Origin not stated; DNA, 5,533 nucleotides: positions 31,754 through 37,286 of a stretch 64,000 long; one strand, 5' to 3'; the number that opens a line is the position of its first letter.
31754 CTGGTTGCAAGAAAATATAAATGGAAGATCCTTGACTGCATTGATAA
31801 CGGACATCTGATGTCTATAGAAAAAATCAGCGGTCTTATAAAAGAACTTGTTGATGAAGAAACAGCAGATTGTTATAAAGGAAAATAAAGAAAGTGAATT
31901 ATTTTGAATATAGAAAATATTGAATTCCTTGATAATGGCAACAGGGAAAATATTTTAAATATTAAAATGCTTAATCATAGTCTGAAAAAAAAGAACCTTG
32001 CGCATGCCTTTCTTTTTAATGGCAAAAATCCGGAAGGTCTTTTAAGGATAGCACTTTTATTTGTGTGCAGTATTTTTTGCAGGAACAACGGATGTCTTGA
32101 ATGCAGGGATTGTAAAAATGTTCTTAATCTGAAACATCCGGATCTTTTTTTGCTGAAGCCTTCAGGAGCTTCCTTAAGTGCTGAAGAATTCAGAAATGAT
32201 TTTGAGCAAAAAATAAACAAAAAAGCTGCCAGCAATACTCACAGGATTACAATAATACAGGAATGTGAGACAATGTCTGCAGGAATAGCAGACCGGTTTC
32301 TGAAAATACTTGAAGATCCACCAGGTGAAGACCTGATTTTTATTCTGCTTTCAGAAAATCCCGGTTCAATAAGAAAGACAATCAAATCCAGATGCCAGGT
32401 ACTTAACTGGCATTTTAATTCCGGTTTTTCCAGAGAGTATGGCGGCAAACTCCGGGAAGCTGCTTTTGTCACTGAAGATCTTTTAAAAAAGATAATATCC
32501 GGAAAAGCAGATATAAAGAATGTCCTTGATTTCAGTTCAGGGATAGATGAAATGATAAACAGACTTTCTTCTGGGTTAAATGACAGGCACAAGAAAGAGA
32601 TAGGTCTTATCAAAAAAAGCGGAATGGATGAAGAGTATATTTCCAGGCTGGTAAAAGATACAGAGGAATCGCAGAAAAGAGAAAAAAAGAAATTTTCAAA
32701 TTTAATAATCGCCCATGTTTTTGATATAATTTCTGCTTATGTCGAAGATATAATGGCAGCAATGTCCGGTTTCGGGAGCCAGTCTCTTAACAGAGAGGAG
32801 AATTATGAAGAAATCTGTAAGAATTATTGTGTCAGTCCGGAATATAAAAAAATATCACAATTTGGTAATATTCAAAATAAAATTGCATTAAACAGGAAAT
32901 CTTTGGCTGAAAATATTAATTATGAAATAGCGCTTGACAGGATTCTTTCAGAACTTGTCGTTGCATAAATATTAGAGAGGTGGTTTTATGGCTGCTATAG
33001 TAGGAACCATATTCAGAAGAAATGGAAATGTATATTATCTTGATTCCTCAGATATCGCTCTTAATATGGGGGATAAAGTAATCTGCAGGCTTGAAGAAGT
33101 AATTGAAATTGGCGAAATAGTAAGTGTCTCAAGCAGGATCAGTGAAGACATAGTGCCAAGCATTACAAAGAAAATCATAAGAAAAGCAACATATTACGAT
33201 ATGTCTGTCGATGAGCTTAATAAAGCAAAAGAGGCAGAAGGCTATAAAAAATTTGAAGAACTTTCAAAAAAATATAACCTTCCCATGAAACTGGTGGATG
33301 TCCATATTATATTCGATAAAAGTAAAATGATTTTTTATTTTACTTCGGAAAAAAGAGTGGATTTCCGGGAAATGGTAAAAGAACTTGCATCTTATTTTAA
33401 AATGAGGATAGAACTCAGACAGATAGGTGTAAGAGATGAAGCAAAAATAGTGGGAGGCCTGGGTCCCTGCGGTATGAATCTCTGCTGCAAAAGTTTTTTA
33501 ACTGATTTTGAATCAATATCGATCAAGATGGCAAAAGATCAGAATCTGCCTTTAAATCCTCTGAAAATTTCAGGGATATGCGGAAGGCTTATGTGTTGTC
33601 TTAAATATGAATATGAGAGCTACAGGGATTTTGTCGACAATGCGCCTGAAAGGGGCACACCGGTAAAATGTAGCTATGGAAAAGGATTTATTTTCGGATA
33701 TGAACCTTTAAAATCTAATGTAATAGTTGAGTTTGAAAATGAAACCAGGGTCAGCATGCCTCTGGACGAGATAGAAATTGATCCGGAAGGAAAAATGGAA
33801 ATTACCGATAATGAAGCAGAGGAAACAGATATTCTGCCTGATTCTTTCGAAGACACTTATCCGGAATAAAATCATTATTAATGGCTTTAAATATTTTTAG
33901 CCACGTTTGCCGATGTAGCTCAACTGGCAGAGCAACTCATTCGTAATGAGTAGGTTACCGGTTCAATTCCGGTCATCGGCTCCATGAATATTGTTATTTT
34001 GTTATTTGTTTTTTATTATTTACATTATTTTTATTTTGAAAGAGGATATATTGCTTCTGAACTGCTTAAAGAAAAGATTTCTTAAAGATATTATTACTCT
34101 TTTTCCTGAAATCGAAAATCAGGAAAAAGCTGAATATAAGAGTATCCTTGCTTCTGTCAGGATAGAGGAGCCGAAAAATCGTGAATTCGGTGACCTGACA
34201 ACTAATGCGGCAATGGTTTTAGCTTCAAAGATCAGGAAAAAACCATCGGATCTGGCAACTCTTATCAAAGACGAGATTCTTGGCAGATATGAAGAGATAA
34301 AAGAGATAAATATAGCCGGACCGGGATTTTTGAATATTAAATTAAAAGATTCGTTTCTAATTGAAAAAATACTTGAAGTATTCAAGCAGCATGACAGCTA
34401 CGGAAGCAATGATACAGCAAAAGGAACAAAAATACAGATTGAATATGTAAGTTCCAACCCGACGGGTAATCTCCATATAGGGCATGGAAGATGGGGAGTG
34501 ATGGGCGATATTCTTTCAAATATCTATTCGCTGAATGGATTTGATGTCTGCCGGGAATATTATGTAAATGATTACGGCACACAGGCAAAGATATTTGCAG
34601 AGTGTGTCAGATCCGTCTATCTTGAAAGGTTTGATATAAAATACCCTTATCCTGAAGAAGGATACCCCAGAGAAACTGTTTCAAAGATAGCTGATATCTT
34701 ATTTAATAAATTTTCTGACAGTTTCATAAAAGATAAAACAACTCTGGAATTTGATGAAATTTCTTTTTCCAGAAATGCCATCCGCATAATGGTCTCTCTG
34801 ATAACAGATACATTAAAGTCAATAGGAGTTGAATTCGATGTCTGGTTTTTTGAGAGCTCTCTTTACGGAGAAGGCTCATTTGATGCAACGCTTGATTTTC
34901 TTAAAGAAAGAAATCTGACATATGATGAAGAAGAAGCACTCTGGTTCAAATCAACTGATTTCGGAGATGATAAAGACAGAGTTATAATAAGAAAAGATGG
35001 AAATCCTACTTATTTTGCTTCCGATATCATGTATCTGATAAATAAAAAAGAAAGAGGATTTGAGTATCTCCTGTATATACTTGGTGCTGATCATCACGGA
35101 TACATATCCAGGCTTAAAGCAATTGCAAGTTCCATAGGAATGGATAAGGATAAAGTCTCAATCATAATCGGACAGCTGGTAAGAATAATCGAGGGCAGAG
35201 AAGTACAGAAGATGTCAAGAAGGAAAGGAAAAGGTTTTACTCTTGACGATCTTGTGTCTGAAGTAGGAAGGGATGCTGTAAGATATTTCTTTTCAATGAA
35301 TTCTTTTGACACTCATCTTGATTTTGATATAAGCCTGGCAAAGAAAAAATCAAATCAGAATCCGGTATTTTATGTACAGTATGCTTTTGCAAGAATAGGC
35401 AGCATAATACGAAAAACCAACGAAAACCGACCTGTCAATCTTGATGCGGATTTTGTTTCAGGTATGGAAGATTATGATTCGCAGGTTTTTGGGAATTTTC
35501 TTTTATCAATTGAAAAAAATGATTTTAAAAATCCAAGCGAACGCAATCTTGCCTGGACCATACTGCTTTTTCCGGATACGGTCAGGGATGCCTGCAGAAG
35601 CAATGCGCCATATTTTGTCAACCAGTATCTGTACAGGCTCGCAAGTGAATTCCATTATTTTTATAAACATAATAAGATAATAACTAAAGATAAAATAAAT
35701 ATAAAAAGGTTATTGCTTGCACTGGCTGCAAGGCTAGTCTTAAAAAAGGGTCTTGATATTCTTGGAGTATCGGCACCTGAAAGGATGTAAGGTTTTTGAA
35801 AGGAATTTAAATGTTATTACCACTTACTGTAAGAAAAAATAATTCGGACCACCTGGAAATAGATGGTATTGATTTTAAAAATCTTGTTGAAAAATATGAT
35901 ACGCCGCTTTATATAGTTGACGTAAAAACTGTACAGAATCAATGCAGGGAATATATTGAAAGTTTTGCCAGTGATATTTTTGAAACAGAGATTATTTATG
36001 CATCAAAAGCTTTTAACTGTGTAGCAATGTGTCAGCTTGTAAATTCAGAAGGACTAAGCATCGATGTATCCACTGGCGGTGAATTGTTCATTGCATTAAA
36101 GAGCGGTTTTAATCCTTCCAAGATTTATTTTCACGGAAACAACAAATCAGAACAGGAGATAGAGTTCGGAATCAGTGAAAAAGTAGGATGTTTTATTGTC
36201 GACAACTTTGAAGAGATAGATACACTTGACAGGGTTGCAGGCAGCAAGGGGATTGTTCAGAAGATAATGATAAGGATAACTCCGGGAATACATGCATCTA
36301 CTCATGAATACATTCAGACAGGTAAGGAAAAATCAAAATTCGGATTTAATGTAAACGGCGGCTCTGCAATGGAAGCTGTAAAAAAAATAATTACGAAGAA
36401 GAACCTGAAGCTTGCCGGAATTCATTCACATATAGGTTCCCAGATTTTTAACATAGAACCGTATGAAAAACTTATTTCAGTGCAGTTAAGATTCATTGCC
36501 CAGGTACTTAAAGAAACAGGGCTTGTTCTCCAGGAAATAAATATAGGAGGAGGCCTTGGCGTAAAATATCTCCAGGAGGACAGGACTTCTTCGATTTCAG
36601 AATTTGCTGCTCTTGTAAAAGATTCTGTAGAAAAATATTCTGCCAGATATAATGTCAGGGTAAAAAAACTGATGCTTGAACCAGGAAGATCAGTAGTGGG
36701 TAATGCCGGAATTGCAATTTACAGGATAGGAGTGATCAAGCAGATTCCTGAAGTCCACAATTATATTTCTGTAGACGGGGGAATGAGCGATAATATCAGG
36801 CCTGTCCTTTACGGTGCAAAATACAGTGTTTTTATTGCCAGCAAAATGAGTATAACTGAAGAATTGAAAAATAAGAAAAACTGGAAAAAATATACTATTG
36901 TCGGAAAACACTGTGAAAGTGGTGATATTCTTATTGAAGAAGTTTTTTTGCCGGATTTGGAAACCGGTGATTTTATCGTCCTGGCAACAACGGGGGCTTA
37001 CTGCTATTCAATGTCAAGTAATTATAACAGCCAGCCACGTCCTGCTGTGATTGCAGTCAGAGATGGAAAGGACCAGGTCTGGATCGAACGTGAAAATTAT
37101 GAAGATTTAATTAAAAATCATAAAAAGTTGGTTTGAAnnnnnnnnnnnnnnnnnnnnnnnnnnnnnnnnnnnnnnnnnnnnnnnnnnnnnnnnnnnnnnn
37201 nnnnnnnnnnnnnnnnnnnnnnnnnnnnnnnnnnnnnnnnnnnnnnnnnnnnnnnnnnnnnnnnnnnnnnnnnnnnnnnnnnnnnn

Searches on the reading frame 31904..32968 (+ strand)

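Call 51: search_protein_families(library=pfam, max_evalue=0.00001, proteins=[window:31904-32968:+])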
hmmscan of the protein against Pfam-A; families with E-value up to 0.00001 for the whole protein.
window:31904-32968:+ (354 aa): 1 family
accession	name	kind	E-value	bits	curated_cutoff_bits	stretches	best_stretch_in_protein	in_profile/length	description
PF13177.12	DNA_pol3_delta2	-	4.4e-37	128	27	1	20-168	6-156/161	DNA polymerase III, delta subunit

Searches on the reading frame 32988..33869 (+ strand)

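Call 51: search_protein_families(library=pfam, max_evalue=0.00001, proteins=[window:32988-33869:+])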
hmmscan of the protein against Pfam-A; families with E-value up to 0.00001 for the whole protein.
window:32988-33869:+ (293 aa): 1 family
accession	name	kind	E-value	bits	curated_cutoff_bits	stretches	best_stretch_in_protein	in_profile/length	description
PF04468.17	PSP1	-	1.4e-30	105.9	27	1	61-146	1-86/86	PSP1 C-terminal conserved region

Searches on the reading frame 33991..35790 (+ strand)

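Call 51: search_protein_families(library=pfam, max_evalue=0.00001, proteins=[window:33991-35790:+])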
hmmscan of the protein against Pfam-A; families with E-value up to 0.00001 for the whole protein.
window:33991-35790:+ (599 aa): 5 families
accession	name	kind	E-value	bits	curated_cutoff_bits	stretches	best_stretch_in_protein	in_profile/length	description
PF05746.21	DALR_1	-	1.5e-26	93.2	22.3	1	462-599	1-117/117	DALR anticodon binding domain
PF00750.26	tRNA-synt_1d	-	1.9e-25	90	23.3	1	133-429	8-302/349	tRNA synthetases class I (R), catalytic domain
PF03485.21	Arg_tRNA_synt_N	-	1.4e-17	64.5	21.5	1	48-118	16-85/85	Arginyl tRNA synthetase N terminal domain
PF09334.17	tRNA-synt_1g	-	5.3e-06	25.9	20.1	0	406-455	326-376/391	tRNA synthetases class I (M)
PF00133.28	tRNA-synt_1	-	7.3e-06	25.4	22.7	0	357-438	327-406/414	tRNA synthetases class I (I, L, M and V)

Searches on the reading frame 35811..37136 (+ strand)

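Call 51: search_protein_families(library=pfam, max_evalue=0.00001, proteins=[window:35811-37136:+])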
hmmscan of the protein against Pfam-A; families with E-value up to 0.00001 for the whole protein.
window:35811-37136:+ (441 aa): 2 families
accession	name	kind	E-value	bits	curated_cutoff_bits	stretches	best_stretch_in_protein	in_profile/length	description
PF02784.22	Orn_Arg_deC_N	-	2e-57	194.8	23.4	1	40-296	3-246/247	Pyridoxal-dependent decarboxylase, pyridoxal binding domain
PF00278.28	Orn_DAP_Arg_deC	-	9e-17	61.6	23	1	131-395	5-95/95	Pyridoxal-dependent decarboxylase, C-terminal sheet domain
